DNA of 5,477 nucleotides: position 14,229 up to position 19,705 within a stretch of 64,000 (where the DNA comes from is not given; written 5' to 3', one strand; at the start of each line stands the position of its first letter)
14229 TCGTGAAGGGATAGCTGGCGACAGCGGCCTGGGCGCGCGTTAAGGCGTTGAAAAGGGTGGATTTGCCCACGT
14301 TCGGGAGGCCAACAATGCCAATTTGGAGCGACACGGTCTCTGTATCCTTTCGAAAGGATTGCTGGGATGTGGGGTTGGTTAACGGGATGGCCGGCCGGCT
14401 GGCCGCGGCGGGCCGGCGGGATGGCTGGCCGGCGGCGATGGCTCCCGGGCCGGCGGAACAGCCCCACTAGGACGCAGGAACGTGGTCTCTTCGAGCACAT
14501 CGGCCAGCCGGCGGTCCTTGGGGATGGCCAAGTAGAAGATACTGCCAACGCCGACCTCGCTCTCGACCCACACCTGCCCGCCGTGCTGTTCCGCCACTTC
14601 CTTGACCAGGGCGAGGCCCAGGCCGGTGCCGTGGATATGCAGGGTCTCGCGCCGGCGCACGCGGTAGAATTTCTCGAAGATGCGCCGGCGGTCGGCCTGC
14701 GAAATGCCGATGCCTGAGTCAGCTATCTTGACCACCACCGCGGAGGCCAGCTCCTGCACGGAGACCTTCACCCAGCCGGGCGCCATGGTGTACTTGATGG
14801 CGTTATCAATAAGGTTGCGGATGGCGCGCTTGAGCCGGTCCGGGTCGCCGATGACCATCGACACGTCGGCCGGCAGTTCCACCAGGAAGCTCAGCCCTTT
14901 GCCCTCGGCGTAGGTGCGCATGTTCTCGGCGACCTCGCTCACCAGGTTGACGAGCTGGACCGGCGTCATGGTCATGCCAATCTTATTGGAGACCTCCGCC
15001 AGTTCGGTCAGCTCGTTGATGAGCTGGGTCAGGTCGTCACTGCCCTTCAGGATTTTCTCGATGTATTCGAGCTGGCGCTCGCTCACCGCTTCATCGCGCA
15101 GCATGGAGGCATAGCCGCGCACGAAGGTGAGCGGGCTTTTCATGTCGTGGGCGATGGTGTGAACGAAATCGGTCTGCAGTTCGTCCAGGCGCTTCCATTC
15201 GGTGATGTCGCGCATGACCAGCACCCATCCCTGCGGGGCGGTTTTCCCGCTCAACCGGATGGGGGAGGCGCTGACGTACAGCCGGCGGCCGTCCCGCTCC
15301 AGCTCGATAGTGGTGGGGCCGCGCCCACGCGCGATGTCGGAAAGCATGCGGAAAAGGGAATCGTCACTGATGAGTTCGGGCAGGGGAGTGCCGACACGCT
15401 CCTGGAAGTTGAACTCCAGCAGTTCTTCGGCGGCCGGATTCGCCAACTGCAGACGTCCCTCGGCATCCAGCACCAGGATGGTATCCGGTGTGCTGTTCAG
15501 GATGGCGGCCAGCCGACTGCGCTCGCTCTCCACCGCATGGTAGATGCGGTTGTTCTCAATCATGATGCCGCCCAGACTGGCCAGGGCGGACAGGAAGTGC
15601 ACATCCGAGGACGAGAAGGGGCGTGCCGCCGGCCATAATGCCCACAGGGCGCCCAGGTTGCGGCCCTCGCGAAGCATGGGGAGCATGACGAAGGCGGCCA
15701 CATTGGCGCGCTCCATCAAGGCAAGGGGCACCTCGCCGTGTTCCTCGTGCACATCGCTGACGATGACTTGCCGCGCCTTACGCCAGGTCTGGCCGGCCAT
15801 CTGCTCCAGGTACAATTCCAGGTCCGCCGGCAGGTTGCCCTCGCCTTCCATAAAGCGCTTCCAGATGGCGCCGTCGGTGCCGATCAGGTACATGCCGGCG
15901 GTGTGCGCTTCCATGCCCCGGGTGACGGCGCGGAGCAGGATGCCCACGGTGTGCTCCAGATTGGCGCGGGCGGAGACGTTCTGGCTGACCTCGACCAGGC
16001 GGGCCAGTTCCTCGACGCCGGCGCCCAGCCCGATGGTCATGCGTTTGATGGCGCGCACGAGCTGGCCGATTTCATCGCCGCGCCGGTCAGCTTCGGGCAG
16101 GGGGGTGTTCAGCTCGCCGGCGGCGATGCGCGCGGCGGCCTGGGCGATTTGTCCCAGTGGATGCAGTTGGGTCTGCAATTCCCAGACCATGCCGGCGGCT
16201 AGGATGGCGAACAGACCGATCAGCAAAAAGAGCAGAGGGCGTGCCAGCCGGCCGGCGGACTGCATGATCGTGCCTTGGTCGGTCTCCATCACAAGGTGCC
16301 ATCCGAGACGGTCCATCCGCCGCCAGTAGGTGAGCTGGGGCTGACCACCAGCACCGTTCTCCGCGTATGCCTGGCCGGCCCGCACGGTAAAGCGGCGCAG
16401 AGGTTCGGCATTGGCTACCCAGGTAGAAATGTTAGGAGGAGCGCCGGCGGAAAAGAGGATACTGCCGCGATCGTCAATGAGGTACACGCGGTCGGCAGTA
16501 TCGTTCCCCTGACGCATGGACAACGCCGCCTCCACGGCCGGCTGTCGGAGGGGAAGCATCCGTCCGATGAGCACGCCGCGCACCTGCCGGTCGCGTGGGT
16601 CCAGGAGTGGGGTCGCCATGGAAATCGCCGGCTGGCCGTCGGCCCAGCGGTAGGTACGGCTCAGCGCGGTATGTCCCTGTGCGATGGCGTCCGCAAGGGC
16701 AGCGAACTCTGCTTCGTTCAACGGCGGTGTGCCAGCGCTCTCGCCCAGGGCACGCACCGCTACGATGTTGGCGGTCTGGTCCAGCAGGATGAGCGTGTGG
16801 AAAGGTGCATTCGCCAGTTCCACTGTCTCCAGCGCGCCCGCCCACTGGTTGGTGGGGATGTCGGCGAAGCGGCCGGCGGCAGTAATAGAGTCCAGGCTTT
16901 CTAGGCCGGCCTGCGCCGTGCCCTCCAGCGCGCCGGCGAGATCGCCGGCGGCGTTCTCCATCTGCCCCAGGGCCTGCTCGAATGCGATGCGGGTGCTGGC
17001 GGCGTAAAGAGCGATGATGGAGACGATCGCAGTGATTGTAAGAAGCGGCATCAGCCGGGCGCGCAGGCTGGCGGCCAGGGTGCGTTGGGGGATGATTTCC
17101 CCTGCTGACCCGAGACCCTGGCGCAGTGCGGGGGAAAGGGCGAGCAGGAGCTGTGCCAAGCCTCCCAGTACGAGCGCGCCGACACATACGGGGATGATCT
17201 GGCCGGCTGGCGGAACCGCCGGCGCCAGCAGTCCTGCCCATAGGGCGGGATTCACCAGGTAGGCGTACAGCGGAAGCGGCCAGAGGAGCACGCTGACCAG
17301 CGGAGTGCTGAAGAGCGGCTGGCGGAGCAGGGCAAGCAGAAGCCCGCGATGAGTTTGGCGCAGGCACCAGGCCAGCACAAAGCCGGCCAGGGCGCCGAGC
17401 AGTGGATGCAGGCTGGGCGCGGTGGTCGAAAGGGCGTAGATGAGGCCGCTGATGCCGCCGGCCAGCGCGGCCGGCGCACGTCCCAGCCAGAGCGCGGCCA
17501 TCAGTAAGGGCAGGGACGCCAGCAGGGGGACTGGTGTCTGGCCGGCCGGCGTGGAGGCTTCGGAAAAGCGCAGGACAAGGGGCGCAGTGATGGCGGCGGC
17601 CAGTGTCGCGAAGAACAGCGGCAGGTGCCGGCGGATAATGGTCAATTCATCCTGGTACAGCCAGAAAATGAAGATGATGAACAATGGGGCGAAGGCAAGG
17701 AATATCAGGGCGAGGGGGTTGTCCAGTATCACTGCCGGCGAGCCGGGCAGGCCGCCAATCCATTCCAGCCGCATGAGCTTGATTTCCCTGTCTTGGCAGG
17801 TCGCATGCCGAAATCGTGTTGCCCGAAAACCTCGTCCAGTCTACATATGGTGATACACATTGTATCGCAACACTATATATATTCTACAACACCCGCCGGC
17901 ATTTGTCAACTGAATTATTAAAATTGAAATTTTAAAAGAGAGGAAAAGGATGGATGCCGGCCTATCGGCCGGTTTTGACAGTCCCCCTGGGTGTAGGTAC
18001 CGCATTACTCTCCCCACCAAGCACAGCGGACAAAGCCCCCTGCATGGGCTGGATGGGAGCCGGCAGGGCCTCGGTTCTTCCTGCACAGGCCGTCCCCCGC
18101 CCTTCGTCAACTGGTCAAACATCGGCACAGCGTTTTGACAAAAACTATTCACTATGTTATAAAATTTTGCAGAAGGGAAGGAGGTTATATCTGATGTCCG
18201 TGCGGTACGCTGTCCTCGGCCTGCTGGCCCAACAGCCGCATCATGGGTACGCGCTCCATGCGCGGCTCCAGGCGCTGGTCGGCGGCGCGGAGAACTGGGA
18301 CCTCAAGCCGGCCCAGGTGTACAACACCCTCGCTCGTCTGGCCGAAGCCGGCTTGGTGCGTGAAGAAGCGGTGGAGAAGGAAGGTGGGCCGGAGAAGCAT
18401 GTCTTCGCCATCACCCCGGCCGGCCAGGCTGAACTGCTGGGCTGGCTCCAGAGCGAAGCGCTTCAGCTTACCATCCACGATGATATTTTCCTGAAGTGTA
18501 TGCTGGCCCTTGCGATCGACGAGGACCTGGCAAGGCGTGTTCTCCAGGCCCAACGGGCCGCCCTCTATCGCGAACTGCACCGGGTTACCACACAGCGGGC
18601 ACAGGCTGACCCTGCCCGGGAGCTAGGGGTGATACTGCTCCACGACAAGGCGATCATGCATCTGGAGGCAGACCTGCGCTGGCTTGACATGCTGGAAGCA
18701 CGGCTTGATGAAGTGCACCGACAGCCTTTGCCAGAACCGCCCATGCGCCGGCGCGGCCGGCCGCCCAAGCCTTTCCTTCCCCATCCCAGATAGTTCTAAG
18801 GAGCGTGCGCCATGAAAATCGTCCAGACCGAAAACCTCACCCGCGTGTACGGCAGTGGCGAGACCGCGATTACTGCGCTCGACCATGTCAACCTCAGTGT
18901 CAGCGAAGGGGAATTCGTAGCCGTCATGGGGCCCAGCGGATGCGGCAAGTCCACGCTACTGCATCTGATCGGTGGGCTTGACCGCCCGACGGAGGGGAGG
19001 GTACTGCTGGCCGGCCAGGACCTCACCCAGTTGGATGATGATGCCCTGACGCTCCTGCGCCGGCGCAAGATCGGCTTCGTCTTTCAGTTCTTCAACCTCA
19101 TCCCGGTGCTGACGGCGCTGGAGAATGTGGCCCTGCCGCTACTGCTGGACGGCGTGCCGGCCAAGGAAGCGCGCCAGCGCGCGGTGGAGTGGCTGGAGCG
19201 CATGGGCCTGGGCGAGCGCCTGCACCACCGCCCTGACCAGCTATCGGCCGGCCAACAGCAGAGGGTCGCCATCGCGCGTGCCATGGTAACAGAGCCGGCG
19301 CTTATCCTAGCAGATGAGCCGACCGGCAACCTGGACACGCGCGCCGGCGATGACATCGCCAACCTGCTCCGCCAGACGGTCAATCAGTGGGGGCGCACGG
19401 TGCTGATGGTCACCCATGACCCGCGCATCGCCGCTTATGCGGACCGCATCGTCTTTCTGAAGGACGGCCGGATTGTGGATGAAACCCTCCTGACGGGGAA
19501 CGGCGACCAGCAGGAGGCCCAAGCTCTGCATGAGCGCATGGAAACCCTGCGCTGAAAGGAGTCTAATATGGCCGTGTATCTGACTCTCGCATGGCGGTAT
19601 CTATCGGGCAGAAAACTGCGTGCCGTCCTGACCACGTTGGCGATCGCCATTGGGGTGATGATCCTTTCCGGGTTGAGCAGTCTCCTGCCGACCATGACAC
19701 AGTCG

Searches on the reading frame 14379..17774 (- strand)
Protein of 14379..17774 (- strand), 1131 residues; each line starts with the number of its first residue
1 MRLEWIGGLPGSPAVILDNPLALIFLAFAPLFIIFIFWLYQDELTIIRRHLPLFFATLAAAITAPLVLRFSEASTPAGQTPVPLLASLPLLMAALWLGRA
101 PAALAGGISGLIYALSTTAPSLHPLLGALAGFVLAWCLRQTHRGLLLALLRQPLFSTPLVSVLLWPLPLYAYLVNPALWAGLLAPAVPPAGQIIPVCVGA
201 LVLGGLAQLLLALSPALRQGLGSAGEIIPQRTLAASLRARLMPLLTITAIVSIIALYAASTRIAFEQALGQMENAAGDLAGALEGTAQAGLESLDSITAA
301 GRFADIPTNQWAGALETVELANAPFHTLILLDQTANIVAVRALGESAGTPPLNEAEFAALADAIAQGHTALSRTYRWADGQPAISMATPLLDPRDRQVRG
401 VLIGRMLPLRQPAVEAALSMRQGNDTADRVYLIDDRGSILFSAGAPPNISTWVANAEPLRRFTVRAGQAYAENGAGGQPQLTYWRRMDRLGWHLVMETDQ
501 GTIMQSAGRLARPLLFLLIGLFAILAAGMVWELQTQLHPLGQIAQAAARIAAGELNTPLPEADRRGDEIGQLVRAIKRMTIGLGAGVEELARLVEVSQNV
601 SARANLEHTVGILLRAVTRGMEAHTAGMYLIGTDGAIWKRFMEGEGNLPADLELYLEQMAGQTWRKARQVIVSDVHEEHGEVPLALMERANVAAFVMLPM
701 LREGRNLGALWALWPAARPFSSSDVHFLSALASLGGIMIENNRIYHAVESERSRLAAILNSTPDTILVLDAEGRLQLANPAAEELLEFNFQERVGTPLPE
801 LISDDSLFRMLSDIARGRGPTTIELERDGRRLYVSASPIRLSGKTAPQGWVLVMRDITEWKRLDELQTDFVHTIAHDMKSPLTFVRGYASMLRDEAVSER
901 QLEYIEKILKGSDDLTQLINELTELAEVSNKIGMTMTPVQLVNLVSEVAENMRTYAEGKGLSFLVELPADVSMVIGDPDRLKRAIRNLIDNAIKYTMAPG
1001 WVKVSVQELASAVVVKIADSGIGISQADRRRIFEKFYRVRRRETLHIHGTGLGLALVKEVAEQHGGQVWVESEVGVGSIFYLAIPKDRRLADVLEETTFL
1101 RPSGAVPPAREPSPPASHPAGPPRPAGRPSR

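Call 10: search_protein_families(library=pfam, proteins=[window:14379-17774:-], max_evalue=0.001)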
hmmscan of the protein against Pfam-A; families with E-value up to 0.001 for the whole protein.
window:14379-17774:- (1131 aa): 10 families
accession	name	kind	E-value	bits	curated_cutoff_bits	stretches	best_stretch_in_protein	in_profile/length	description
PF02518.31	HATPase_c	-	4.2e-29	101.7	26.4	1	976-1087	1-110/111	Histidine kinase-, DNA gyrase B-, and HSP90-like ATPase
PF00512.31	HisKA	-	3e-15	56.5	26.9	1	867-927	2-62/66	His Kinase A (phospho-acceptor) domain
PF13185.12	GAF_2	-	2.3e-11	44.5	28.6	1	605-740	3-136/136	GAF domain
PF00989.32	PAS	-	4.7e-11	43.1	22.6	1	754-857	2-113/113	PAS fold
PF00672.30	HAMP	-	5.9e-11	43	25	1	535-580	5-48/53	HAMP domain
PF08448.16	PAS_4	-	1.3e-10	41.9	23.1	1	759-860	1-108/110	PAS fold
PF13426.13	PAS_9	-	1.1e-08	35.7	27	1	763-859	1-103/103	PAS domain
PF01590.32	GAF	-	5e-08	34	22.4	1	606-736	2-130/133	GAF domain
PF02743.24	dCache_1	-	1.4e-07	31.7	45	1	370-496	114-239/240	Cache domain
PF13188.13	PAS_8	-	5.4e-07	29.7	21.8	1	754-799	2-48/65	PAS domain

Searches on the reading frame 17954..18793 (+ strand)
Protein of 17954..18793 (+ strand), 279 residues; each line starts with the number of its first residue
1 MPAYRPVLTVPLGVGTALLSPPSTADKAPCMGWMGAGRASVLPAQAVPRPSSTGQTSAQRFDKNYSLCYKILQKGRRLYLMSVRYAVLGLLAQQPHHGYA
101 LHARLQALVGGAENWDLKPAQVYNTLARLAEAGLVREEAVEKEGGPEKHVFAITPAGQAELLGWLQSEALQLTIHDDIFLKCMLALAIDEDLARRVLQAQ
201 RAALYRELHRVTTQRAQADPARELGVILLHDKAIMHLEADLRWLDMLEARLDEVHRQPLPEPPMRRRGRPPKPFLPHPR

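Call 57: search_protein_families(library=pfam, proteins=[window:17954-18793:+], max_evalue=0.001)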
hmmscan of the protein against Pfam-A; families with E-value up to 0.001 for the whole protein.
window:17954-18793:+ (279 aa): 1 family
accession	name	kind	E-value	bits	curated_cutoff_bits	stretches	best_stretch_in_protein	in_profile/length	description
PF03551.20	PadR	-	1.2e-17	64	27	1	87-161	1-73/75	Transcriptional regulator PadR-like family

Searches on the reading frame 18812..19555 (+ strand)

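Call 57: search_protein_families(library=pfam, proteins=[window:18812-19555:+], max_evalue=0.001)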
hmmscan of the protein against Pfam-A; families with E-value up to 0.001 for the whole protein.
window:18812-19555:+ (247 aa): 4 families
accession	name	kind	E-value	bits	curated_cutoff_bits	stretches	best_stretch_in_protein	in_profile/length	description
PF00005.33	ABC_tran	-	8.1e-38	130.5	25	1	23-171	1-136/137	ABC transporter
PF13304.12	AAA_21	-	2.9e-05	24.7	27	0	142-206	236-302/304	AAA domain, putative AbiEii toxin, Type IV TA system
PF02463.25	SMC_N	-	6.4e-05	22.9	40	0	141-214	134-209/220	RecF/RecN/SMC N terminal domain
PF13191.12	AAA_16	-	0.00057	20.9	32.6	0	20-160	9-104/167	AAA ATPase domain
